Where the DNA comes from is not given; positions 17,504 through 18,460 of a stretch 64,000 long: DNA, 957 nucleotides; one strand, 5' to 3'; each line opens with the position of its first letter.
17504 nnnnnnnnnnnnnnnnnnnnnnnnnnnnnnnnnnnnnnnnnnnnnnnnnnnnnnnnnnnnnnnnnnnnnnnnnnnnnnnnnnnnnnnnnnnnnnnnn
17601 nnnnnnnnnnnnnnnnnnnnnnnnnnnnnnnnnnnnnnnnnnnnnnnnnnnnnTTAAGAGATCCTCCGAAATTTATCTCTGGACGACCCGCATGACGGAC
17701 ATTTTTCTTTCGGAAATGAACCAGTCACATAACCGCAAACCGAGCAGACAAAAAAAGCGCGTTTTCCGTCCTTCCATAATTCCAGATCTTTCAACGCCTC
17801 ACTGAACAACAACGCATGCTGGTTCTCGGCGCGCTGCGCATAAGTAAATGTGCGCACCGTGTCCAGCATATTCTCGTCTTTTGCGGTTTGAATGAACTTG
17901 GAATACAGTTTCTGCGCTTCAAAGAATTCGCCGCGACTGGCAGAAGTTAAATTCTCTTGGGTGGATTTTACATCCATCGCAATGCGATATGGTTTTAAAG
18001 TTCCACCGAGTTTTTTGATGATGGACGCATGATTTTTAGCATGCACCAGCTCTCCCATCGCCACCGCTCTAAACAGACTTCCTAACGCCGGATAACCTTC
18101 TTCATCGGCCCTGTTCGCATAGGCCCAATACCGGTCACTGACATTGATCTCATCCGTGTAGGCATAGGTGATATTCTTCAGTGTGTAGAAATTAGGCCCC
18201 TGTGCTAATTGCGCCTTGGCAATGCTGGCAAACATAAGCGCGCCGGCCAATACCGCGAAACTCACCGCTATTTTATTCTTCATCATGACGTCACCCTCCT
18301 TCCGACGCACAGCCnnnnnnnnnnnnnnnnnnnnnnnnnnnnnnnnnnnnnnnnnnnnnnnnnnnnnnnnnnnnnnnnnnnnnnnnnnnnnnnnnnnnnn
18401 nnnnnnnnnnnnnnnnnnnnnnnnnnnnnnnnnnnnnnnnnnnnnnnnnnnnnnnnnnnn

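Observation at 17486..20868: Stress-defence gene string with an apparently secreted rubrerythrin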

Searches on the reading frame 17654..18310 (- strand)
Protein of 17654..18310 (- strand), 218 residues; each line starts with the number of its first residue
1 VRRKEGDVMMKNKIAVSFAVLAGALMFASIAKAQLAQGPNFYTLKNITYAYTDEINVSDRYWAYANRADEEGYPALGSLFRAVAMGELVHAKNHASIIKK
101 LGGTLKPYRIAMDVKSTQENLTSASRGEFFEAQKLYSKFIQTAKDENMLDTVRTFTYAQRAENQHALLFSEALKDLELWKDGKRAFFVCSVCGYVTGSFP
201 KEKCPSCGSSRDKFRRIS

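Call 4: search_protein_families(library=pfam, proteins=[window:17654-18310:-], max_evalue=0.01)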
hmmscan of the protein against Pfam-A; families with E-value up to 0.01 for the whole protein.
window:17654-18310:- (218 aa): 5 families
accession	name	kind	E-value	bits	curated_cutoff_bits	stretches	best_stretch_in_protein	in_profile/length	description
PF02915.23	Rubrerythrin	-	6.1e-19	69.2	22.8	1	45-172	1-136/137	Rubrerythrin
PF21349.2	RUBY_RBDX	-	6.7e-09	35.5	26.5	1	187-214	1-29/30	Rubrerythrin, rubredoxin-like domain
PF00210.30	Ferritin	-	1.7e-08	34.9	24.5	1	47-178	4-141/142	Ferritin-like domain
PF08271.17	Zn_Ribbon_TF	-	0.0007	19.5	29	0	181-197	14-30/43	TFIIB zinc-binding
PF13597.11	NRDD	-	0.0048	16.1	26.2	1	186-217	508-539/562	Anaerobic ribonucleoside-triphosphate reductase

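Call 5: find_homologous_proteins(query=window:17654-18286:-, max_evalue=0.00001)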
Query window:17654-18286:- (210 aa): 73 proteins with E <= 0.00001 among 322 candidates.
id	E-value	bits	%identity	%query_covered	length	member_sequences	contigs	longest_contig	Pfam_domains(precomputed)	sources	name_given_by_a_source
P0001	1.8e-135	467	100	100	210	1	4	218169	PF02915.24,PF21349.3,PF00210.31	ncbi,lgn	-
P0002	5.9e-52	195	45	99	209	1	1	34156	PF02915.24,PF21349.3,PF00210.31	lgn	-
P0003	9.6e-50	187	46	96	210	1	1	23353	PF02915.24,PF00210.31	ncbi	-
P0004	1.5e-48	183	51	84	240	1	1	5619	PF02915.24,PF21349.3,PF00210.31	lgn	-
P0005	2.4e-46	176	47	83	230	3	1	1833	PF02915.24,PF21349.3,PF00210.31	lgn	-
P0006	3.6e-45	172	48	84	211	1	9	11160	PF02915.24,PF00210.31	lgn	-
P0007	5.0e-45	172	47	84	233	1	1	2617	PF02915.24,PF00210.31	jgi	jgi:rubrerythrin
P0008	5.5e-45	172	50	83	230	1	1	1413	PF02915.24,PF21349.3,PF00210.31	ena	-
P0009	8.0e-44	168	45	83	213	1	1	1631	PF02915.24,PF21349.3,PF00210.31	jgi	jgi:rubrerythrin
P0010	3.1e-41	160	45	83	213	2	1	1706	PF02915.24,PF00210.31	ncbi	-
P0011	3.6e-41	159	47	83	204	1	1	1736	PF02915.24,PF00210.31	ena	-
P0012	2.5e-40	157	46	83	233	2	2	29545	PF02915.24,PF21349.3,PF00210.31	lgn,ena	-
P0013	5.1e-40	156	44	97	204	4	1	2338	PF02915.24,PF21349.3,PF00210.31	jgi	-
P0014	5.5e-40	155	45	83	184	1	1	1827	PF02915.24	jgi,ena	-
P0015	1.1e-39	155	41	99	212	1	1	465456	PF02915.24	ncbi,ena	-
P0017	5.2e-37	146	43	84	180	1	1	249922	PF02915.24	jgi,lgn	jgi:rubrerythrin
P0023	1.3e-34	138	44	84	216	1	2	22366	PF02915.24,PF00210.31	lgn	-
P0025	4.2e-33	133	41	82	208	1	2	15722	PF02915.24,PF00210.31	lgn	-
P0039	3.9e-26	110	36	98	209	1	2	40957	PF02915.24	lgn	-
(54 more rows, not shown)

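Call 15: find_encoding_contigs(protein=P0001, flank=10000, max_places=4)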
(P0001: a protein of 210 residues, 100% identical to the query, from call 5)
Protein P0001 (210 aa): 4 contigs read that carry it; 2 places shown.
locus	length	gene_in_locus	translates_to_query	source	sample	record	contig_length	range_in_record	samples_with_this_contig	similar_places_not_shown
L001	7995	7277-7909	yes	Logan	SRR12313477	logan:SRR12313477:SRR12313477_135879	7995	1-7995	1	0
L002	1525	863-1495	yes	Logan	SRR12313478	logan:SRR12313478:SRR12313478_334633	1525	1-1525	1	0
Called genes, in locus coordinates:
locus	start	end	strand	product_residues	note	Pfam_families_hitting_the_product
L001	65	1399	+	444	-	PF02321:OEP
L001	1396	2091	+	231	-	PF25917:BSH_RND, PF25973:BSH_CzcB, PF25954:Beta-barrel_RND_2 (weak)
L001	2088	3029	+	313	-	PF00005:ABC_tran, PF13304:AAA_21, PF13732:DrrA1-3_C (weak)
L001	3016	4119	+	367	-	PF12679:ABC2_membrane_2, PF12730:ABC2_membrane_4 (faint), PF12698:ABC2_membrane_3, PF01061:ABC2_membrane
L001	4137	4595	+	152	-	PF11026:DUF2721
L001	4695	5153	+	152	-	PF27746:Small_heat_shock_put (weak), PF00011:HSP20, PF17886:ArsA_HSP20 (weak)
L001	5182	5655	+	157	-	PF00210:Ferritin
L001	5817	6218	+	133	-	-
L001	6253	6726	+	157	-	PF04073:tRNA_edit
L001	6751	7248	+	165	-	PF04343:DUF488, PF22751:DUF488-N3a, PF22752:DUF488-N3i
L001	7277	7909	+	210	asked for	PF00210:Ferritin, PF02915:Rubrerythrin, PF21349:RUBY_RBDX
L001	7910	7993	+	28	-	?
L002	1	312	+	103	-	?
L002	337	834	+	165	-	PF04343:DUF488, PF22751:DUF488-N3a, PF22752:DUF488-N3i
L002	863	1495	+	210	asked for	PF00210:Ferritin, PF02915:Rubrerythrin, PF21349:RUBY_RBDX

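Call 16: find_encoding_contigs(protein=P0002, flank=8000, max_places=3)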
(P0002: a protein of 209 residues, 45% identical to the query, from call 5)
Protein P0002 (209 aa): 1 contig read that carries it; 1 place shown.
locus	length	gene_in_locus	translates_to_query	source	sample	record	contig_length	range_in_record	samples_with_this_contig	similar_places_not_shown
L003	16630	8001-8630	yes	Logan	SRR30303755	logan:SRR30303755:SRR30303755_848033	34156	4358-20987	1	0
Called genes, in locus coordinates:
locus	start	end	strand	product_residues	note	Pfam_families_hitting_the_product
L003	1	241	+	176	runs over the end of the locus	PF13436:Gly-zipper_OmpA (weak)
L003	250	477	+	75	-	PF01253:SUI1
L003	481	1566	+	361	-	PF02638:GHL10, PF13200:DUF4015 (weak)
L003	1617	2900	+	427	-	PF00108:Thiolase_N, PF00109:ketoacyl-synt (weak), PF02803:Thiolase_C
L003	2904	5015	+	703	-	PF00378:ECH_1, PF16113:ECH_2, PF02737:3HCDH_N, PF00725:3HCDH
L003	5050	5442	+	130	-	PF01042:Ribonuc_L-PSP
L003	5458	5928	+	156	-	PF00254:FKBP_C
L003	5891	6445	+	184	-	PF01641:SelR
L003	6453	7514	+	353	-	PF00512:HisKA (faint), PF02518:HATPase_c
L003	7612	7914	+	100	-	PF04134:DCC1-like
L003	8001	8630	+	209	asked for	PF02915:Rubrerythrin, PF00210:Ferritin (weak), PF21349:RUBY_RBDX (weak)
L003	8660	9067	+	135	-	PF00571:CBS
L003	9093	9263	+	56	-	-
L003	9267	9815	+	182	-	PF07885:Ion_trans_2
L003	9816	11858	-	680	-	PF03088:Str_synth (faint), PF08450:SGL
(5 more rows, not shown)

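Call 17: find_encoding_contigs(protein=P0003, flank=8000, max_places=3)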
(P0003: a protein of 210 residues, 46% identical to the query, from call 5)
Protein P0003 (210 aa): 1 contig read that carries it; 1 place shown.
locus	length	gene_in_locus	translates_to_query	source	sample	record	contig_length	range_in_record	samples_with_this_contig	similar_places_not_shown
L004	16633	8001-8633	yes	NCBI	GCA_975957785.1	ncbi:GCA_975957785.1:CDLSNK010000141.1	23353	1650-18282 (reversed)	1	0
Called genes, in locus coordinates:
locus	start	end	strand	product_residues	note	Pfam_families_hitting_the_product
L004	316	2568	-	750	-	PF07731:Cu-oxidase_2 (weak)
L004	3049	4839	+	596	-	PF00474:SSF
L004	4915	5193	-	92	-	-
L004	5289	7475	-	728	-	PF13646:HEAT_2 (faint)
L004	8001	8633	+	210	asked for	PF00210:Ferritin, PF02915:Rubrerythrin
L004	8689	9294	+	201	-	PF09990:DUF2231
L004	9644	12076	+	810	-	PF02638:GHL10, PF14871:GHL6 (faint), PF13200:DUF4015 (weak)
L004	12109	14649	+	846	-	PF09992:NAGPA, PF25275:Golvesin_C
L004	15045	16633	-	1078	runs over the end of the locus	?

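Call 23: list_cluster_members(proteins=[P0001, P0003, P0010, P0015, P0017, P0012, P0023, P0039, P0006, P0025])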
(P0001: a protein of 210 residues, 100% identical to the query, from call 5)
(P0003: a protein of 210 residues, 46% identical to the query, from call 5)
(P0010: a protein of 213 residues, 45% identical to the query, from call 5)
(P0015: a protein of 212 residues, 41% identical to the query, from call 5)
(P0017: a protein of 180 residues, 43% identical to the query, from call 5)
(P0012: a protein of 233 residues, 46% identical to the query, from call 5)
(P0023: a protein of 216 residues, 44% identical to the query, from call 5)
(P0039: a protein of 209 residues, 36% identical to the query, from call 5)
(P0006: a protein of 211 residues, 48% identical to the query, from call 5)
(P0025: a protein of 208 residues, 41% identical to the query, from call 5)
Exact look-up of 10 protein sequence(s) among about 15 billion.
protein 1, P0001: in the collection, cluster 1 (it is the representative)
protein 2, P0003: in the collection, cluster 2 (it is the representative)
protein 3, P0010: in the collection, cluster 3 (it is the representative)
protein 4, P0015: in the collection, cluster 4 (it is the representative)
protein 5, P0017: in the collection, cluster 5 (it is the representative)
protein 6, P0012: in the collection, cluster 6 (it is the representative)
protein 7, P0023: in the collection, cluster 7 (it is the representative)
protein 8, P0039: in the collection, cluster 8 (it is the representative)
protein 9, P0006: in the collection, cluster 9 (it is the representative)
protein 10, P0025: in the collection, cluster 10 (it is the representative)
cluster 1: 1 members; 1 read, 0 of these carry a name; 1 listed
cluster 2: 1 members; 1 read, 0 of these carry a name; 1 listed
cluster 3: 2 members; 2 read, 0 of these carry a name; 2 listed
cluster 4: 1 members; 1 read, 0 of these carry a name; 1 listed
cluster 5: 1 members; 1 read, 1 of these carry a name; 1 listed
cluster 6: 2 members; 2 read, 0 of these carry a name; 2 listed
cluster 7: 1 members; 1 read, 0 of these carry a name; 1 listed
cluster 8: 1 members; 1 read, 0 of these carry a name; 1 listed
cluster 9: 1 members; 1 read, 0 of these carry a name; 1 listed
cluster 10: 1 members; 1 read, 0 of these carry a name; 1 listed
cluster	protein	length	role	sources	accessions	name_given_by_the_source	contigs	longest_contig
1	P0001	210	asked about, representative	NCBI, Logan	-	-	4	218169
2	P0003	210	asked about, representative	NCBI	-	-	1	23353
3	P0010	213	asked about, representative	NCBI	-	-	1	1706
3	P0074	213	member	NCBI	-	-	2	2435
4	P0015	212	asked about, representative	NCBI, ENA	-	-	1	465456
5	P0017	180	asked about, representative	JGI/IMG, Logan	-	rubrerythrin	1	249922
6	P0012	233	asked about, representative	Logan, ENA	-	-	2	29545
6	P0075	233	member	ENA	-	-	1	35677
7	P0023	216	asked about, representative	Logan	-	-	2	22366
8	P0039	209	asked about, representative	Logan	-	-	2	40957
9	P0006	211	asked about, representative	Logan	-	-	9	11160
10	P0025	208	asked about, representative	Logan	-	-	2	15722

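Call 27: find_related_loci(query=A2, collection=genome_contigs, flank=8000)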
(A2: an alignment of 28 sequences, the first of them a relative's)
Query A2 (210 aa) in genome_contigs; peptide patterns used: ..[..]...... (x = any residue, [..] = any of these).
599 stretches matched a pattern (row limit reached: there are more); 482 encode a relative of the query (tblastn E <= 1e-3); the best 80 are kept; 80 distinct loci.
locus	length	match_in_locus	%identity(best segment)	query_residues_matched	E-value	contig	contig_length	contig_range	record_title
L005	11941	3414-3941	47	35-210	2e-51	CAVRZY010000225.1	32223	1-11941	MAG: uncultured Acidobacteriota bacterium isolate MFD04408.bin.3.357 genome assembly, contig: contig_56705, whole genome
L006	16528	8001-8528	48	35-210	5e-51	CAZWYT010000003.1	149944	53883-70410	MAG TPA_asm: uncultured Planctomycetales bacterium isolate binchicken_co119_111 genome assembly, contig: NODE_52_length_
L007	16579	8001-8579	42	15-210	3e-50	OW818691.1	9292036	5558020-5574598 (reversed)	metagenome genome assembly, chromosome: 1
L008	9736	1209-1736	47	35-210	8e-50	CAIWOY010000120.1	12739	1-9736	MAG: uncultured Phycisphaerales bacterium isolate AlinenSedimentsCore3_bin-0378 genome assembly, contig: bin-0378:120/46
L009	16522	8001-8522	46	36-209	3e-49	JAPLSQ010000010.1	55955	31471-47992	MAG: Candidatus Sumerlaeota bacterium isolate LacPavin_0419_WC70S_MAG_58_10 LacPavin_0419_WC70S_scaffold_1347304, whole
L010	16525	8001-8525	45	35-209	2e-49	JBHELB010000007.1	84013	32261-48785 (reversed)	MAG: Candidatus Hydrogenedentales bacterium isolate bin.851 k141_4976746, whole genome shotgun sequence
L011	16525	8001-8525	44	35-209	2e-48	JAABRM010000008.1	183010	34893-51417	MAG: Oscillatoriales cyanobacterium isolate S07.Bin090 Scaffold_33, whole genome shotgun sequence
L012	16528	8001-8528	47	35-210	6e-48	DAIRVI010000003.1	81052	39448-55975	MAG TPA_asm: Pyrinomonadaceae bacterium isolate CTOTU26086 NODE_57_length_81052_cov_11.323172, whole genome shotgun sequ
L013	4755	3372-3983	44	10-206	9e-48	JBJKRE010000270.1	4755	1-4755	MAG: Acidobacteriota bacterium isolate Bin_51 S1Ck127_3446050_flag_1_multi_6.0000_len_4755, whole genome shotgun sequenc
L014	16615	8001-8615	42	7-210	1e-47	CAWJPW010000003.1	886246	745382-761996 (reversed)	MAG: uncultured Acidobacteriota bacterium isolate MFD02923.bin.1.132 genome assembly, contig: contig_30912, whole genome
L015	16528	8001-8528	44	35-210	2e-47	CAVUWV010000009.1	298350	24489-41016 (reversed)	MAG: Candidatus Hydrogenedentes bacterium isolate MFD05684.bin.2.193 genome assembly, contig: contig_26750, whole genome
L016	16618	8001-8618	43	4-210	5e-47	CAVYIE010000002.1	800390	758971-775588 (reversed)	MAG: Candidatus Eisenbacteria bacterium isolate MFD05684.bin.1.2 genome assembly, contig: contig_29744, whole genome sho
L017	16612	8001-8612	41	5-209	4e-47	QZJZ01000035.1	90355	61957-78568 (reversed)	MAG: Candidatus Auribacter fodinae isolate SURF_26 Ga0104751_1000215, whole genome shotgun sequence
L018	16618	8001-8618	40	3-210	1e-46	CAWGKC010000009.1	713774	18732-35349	MAG: uncultured Acidobacteriota bacterium isolate MFD05705.bin.1.224 genome assembly, contig: contig_41478, whole genome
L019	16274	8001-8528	44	35-210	3e-46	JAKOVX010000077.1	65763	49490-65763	MAG: Acidobacteriota bacterium isolate JPNG_maxbin.077 k201_463076, whole genome shotgun sequence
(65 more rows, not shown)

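Call 31: search_protein_representatives(alignment_id=A2)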
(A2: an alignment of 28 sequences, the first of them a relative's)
Query: 28 sequences, 208 profile positions. Proteins with E-value up to 0.001 (for the whole library): 7551; up to 1e-10: 3456; up to 1e-30: 726. The best 150 are listed.
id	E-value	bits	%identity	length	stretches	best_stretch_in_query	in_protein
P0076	0.0e+00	1119.8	-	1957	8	32-206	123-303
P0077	1.7e-253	851.2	-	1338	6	32-203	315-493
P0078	4.6e-163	555.8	-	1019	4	25-205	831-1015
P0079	6.1e-157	535.8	-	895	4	16-204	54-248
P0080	2.1e-156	534.0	-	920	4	31-206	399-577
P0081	5.9e-151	516.2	-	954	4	3-204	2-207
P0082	5.0e-128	441.3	-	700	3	33-199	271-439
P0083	3.1e-124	428.9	-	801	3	1-205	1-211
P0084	8.6e-100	349.1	-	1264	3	31-204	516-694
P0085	2.4e-88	311.7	-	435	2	6-206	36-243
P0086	6.7e-87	307.0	-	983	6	20-167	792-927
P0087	4.3e-83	294.5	-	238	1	21-207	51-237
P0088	9.7e-80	283.6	-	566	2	31-201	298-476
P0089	1.8e-78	279.4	-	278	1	7-207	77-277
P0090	3.0e-78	278.7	-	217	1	8-208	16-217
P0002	5.0e-77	274.7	-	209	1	5-208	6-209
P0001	5.7e-77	274.5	-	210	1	1-208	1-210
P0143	1.0e-59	218.2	-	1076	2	31-204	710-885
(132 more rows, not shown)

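Call 36: search_protein_families(library=ncbifam, proteins=[window:17654-18286:-], max_evalue=0.01)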
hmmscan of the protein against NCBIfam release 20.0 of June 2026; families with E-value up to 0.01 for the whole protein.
window:17654-18286:- (210 aa): 5 families
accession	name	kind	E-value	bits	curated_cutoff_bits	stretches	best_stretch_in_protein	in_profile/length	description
NF045783.1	Nigrythrn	equivalog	1.5e-31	110.1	340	1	34-208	28-201/202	nigerythrin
NF045767.1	RuberyRbr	equivalog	3.6e-25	89.1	200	1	35-207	9-188/194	rubrerythrin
NF007184.0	PRK09614.1-3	equivalog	0.00043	19.7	310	1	82-169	147-237/346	ribonucleotide-diphosphate reductase subunit beta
NF045720.1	rubredox_RCKP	subfamily_domain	0.0074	15.8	45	0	177-206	2-31/34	RCKP-type rubredoxin-like domain-containing protein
TIGR02487.1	NrdD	equivalog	0.0092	14.6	326.35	0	178-209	527-557/581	anaerobic ribonucleoside-triphosphate reductase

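Call 37: search_solved_structures(query=window:17654-18286:-, max_evalue=0.00001, show_alignments=2)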
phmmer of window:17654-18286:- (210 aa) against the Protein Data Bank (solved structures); distinct sequences matched with E-value up to 0.00001: 22.
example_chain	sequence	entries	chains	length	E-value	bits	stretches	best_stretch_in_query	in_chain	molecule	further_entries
1yuz_A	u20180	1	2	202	1.9e-25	93.3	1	12-207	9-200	Nigerythrin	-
1yux_A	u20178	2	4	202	3.9e-25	92.3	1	14-207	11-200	Nigerythrin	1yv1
3mps_A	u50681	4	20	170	4.3e-25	92.1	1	35-206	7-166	Rubrerythrin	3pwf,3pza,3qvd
1nnq_A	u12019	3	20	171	4.4e-25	92.1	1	35-206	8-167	Rubrerythrin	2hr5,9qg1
7ppt_A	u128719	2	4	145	8.6e-18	68.3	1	35-169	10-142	Sulerythrin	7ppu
1j30_A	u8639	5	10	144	8.6e-18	68.3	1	35-169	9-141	144aa long hypothetical rubrerythrin | Sulerythrin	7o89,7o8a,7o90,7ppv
9s4o_A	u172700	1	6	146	8.6e-18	68.3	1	35-169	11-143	Sulerythrin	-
7o8d_A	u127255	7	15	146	8.7e-18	68.3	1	35-169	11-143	Sulerythrin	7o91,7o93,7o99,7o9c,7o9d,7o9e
9s4r_A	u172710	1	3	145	2.3e-17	66.9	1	35-169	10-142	Sulerythrin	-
9s4p_A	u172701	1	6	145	2.3e-17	66.9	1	35-169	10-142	Sulerythrin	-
9s3w_A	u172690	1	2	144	2.3e-17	66.9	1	35-169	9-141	Sulerythrin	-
9s59_A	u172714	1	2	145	2.3e-17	66.9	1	35-169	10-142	Sulerythrin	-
9s4c_A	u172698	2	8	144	5.9e-17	65.6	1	35-169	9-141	Sulerythrin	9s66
9s5d_A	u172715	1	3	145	6e-17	65.6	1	35-169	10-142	Sulerythrin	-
9s5v_A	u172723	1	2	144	6e-17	65.6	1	35-169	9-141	diFe-Sulerythin_E53D:E126D reduced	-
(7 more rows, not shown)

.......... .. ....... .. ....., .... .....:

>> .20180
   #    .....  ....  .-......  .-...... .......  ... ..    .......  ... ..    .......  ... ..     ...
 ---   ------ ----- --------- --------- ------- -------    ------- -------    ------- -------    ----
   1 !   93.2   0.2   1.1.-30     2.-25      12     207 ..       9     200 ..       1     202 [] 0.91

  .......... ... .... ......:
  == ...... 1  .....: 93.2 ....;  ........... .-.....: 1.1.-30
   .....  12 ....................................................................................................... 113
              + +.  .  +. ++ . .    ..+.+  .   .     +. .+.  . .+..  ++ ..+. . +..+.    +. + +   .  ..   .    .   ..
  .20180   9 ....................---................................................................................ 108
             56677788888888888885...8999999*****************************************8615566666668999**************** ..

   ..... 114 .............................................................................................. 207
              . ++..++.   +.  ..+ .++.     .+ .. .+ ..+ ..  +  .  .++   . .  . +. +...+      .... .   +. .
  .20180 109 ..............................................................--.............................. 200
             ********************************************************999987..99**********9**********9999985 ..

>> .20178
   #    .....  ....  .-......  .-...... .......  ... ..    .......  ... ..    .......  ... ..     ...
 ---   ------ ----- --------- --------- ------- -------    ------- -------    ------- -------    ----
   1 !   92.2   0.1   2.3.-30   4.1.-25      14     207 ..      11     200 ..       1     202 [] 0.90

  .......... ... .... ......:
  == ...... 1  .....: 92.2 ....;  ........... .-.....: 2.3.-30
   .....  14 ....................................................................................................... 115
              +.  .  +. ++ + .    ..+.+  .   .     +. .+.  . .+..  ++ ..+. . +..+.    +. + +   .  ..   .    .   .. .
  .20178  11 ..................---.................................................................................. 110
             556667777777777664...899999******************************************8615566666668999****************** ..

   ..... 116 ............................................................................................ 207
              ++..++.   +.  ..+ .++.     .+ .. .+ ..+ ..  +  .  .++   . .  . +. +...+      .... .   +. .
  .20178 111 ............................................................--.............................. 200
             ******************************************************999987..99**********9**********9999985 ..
